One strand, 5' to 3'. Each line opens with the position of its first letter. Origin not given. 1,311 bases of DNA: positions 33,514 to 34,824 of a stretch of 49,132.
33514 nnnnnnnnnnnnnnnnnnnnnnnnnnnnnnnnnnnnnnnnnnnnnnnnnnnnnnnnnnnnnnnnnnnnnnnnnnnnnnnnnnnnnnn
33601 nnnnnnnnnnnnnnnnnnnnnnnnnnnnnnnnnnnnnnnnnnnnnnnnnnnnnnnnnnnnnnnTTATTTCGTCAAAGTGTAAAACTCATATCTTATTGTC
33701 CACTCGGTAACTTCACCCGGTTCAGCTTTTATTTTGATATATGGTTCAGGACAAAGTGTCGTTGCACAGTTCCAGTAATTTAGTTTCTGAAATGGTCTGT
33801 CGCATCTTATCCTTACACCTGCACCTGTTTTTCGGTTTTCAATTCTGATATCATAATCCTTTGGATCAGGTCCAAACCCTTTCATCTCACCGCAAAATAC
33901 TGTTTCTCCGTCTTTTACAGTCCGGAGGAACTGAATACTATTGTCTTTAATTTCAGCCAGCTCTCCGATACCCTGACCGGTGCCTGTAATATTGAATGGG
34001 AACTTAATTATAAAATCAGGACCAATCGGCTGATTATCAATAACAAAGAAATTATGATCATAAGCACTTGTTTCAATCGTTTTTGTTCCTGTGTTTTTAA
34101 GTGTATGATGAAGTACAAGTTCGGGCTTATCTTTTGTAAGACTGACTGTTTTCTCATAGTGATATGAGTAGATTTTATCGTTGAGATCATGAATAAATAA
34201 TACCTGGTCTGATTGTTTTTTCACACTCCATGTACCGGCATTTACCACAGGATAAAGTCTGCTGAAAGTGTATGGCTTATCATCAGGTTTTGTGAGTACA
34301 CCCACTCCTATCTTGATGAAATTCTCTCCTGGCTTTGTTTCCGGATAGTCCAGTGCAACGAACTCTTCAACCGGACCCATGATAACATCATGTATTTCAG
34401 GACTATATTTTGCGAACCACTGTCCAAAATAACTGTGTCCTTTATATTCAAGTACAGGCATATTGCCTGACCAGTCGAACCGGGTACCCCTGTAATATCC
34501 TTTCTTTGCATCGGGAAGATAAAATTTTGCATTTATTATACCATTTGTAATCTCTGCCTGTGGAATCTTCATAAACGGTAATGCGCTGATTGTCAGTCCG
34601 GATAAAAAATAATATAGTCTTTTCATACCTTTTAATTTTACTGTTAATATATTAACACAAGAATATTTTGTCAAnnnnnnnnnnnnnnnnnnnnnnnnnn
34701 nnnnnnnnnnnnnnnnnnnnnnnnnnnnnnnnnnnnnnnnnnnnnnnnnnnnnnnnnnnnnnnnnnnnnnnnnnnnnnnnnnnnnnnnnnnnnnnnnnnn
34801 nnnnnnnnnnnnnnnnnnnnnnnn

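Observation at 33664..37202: Back-to-back ManD-type and UxuA-type dehydratases, both with Tat signals, followed by a secreted mutarotase-like protein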

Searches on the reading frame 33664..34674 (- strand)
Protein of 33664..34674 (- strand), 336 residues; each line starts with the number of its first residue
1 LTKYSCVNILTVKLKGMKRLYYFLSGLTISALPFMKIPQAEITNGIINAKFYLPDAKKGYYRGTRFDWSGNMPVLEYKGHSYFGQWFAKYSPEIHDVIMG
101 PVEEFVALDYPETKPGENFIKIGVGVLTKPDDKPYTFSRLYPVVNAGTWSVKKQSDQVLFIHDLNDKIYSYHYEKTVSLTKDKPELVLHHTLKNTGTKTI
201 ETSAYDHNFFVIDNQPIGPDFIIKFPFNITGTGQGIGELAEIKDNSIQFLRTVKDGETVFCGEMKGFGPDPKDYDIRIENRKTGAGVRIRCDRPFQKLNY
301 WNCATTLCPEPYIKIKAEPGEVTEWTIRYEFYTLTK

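Call 3: search_protein_families(library=pfam, proteins=[window:33664-34674:-], max_evalue=0.01)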
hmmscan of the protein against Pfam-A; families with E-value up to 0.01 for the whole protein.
window:33664-34674:- (336 aa): 0 families

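Call 4: search_protein_families(library=ncbifam, proteins=[window:33664-34674:-], max_evalue=0.01)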
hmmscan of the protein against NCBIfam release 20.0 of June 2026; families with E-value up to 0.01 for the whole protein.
window:33664-34674:- (336 aa): 0 families

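Call 9: search_solved_structures(query=window:33664-34629:-, max_evalue=10, show_alignments=2)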
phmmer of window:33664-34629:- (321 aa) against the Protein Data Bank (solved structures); distinct sequences matched with E-value up to 10: 7.
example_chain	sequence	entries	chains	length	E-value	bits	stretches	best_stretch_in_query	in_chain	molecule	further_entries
2waq_B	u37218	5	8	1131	0.42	13.1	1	5-88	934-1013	DNA-DIRECTED RNA POLYMERASE RPO2 SUBUNIT | DNA-DIRECTED RNA POLYMERASE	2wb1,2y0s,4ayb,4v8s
2pmz_B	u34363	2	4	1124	0.58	12.6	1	5-88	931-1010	DNA-directed RNA polymerase subunit B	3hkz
6cyl_A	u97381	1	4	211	1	11.8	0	219-259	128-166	Superoxide dismutase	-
7e0m_A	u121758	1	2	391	1.3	11.5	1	17-55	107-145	Phospholipase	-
4ur7_A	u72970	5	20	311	1.4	11.4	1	48-92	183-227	KETO-DEOXY-D-GALACTARATE DEHYDRATASE | Probable 5-dehydro-4-deoxyglucarate dehydratase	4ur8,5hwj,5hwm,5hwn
9vbj_A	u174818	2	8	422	1.4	11.4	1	19-61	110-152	5'-3' exonuclease PLD4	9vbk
8v08_A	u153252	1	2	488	1.7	11.1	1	19-61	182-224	5'-3' exonuclease PLD4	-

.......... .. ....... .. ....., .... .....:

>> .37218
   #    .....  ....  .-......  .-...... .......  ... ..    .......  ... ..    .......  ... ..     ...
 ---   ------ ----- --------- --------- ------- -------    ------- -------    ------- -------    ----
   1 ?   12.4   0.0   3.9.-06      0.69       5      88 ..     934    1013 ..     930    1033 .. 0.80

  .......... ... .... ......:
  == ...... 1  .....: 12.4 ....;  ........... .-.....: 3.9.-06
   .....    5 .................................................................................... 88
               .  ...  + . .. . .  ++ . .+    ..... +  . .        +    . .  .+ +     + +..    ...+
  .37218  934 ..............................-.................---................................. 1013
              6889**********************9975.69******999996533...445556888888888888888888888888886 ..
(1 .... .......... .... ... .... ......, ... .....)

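Call 12: find_homologous_proteins(query=window:33664-34629:-, max_evalue=0.001)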
Query window:33664-34629:- (321 aa): 7727 proteins with E <= 0.001 among 8000 candidates; the best 120 are listed.
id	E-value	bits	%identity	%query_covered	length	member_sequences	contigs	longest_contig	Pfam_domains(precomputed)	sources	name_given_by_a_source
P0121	1.2e-222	756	100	100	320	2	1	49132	-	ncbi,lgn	-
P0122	4.6e-214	728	96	100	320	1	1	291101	-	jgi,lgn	jgi:hypothetical protein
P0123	5.2e-184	629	81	100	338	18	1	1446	-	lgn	-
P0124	1.1e-176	605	80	99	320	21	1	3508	-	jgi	jgi:hypothetical protein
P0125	1.4e-175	602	78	99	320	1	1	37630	-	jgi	jgi:hypothetical protein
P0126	3.0e-171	587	76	99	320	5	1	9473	-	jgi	jgi:hypothetical protein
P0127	6.3e-171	586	76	99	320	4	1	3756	-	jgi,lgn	jgi:hypothetical protein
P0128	1.1e-169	582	76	99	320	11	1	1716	-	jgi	jgi:hypothetical protein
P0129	4.0e-167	574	75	100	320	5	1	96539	-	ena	-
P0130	5.1e-167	573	75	99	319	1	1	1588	-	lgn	-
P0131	6.2e-167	573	75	99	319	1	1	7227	-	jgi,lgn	jgi:hypothetical protein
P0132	1.1e-165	569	77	94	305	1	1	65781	-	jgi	jgi:hypothetical protein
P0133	2.3e-165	568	74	99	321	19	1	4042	-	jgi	jgi:hypothetical protein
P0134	1.1e-164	566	73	100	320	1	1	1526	-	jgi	jgi:hypothetical protein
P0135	6.8e-164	563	74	100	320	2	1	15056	-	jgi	jgi:hypothetical protein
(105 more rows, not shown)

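Call 22: predict_structure(alignment_id=A1)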
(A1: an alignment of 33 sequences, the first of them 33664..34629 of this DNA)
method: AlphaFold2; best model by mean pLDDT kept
length: 321 residues; sequences in the alignment: 33
mean_pLDDT: 79.9   pTM: 0.81
mean pLDDT of the five models: 79.9, 79.5, 79.3, 76.8, 73.3
residues with pLDDT >= 90: 143; 70-90: 97; 50-70: 36; < 50: 45
segments of 3 or more residues with pLDDT < 50: 1-4, 6-20, 46-49, 77-94
pLDDT, mean of each block of 10 residues (from residue 1): 45 41 85 85 51 70 86 51 36 56 78 73 67 88 91 89 95 94 82 82 96 93 95 95 88 95 96 95 88 87 93 94 46
secondary structure, 60 per line:
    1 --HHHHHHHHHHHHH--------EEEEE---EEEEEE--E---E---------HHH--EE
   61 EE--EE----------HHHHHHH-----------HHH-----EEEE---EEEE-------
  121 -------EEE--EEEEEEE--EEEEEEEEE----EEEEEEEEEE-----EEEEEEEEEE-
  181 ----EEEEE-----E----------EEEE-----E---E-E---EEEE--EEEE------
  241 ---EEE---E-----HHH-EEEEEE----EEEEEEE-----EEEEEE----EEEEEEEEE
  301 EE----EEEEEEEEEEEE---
elements in order: H3-15 E24-28 E32-37 E59-62 H77-83 E103-106 E110-113 E128-130 E133-139 E142-150 E155-164 E170-179 E185-189 E206-209 E225-228 E231-234 E244-246 E260-265 E270-276 E282-287 E292-302 E307-318

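Call 26: fold_search(model_id=the predicted structure, library=pdb)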
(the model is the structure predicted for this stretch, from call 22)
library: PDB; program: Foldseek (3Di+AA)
matches with E <= 10: 939; with E <= 0.001: 87
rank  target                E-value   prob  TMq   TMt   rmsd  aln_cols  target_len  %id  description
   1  3nre_A                2.6e-11  1.00  0.54  0.58   7.4       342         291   13  Crystal structure of a Putative aldose 1-epimerase (b2544) from ESCHERICHIA COLI K12 at 1.59 A resolution (released 2010-09-15)
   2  3dcd_A                1.7e-10  1.00  0.52  0.55   8.6       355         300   10  X-ray structure of the galactose mutarotase related enzyme Q5FKD7 from Lactobacillus acidophilus at the resolution 1.9 (released 2008-07-29)
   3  3q1n                  2.1e-10  1.00  0.51  0.54   7.9       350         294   14  Crystal structure of a galactose mutarotase-like protein (LSEI_2598) from Lactobacillus casei ATCC 334 at 1.61 A resolut (released 2011-01-19)
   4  3k25_A                1.8e-09  1.00  0.56  0.62   6.3       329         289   12  Crystal Structure of Slr1438 protein from Synechocystis sp. PCC 6803, Northeast Structural Genomics Consortium Target  (released 2009-10-13)
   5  4bze_B                7.7e-09  1.00  0.54  0.53   8.3       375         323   12  Crystal structure of galactose mutarotase GalM from Bacillus subtilis (released 2014-08-13)
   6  3os7_A                2.5e-08  1.00  0.55  0.52   8.9       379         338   12  Crystal structure of a galactose mutarotase-like protein (CA_C0697) from CLOSTRIDIUM ACETOBUTYLICUM at 1.80 A resoluti (released 2010-10-13)
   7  1lur_A                2.9e-08  1.00  0.51  0.51   9.5       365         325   14  Crystal Structure of the GalM/aldose Epimerase Homologue from C. elegans, Northeast Structural Genomics Target WR66 (released 2003-07-29)
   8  3ty1_A                3.2e-08  1.00  0.52  0.45   7.5       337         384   10  Crystal structure of a putative aldose 1-epimerase (KPN_04629) from Klebsiella pneumoniae subsp. pneumoniae MGH 78578  (released 2011-12-28)
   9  1ns8_A                3.2e-08  1.00  0.45  0.43  10.3       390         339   10  Crystal structure of galactose mutarotase from Lactococcus lactis mutant D243N complexed with galactose (released 2003-02-11)
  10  1l7k_A                3.6e-08  1.00  0.44  0.42  10.9       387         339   10  x-ray structure of galactose mutarotase from Lactococcus lactis complexed with galactose (released 2002-04-24)
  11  3mwx_A                4.2e-08  1.00  0.57  0.57   6.7       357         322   13  Crystal structure of a putative galactose mutarotase (BSU18360) from BACILLUS SUBTILIS at 1.45 A resolution (released 2010-07-07)
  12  4rnl_D                5.5e-08  1.00  0.48  0.46   9.2       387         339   10  The crystal structure of a possible galactose mutarotase from Streptomyces platensis subsp. rosaceus (released 2014-11-26)
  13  1snz_A                5.5e-08  1.00  0.47  0.44  10.4       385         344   12  Crystal structure of apo human galactose mutarotase (released 2004-03-30)
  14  4rnl_B                6.8e-08  1.00  0.45  0.43  11.1       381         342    9  The crystal structure of a possible galactose mutarotase from Streptomyces platensis subsp. rosaceus (released 2014-11-26)
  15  1snz_B                8.0e-08  1.00  0.49  0.47   9.5       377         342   12  Crystal structure of apo human galactose mutarotase (released 2004-03-30)
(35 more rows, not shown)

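Call 27: search_solved_structures(query=A1, max_evalue=10, show_alignments=3)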
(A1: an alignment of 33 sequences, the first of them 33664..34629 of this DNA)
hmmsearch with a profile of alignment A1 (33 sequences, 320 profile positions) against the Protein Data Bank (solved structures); distinct sequences matched with E-value up to 10: 1.
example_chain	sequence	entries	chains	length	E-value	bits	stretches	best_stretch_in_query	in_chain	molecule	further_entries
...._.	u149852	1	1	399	1.4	11.2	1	241-293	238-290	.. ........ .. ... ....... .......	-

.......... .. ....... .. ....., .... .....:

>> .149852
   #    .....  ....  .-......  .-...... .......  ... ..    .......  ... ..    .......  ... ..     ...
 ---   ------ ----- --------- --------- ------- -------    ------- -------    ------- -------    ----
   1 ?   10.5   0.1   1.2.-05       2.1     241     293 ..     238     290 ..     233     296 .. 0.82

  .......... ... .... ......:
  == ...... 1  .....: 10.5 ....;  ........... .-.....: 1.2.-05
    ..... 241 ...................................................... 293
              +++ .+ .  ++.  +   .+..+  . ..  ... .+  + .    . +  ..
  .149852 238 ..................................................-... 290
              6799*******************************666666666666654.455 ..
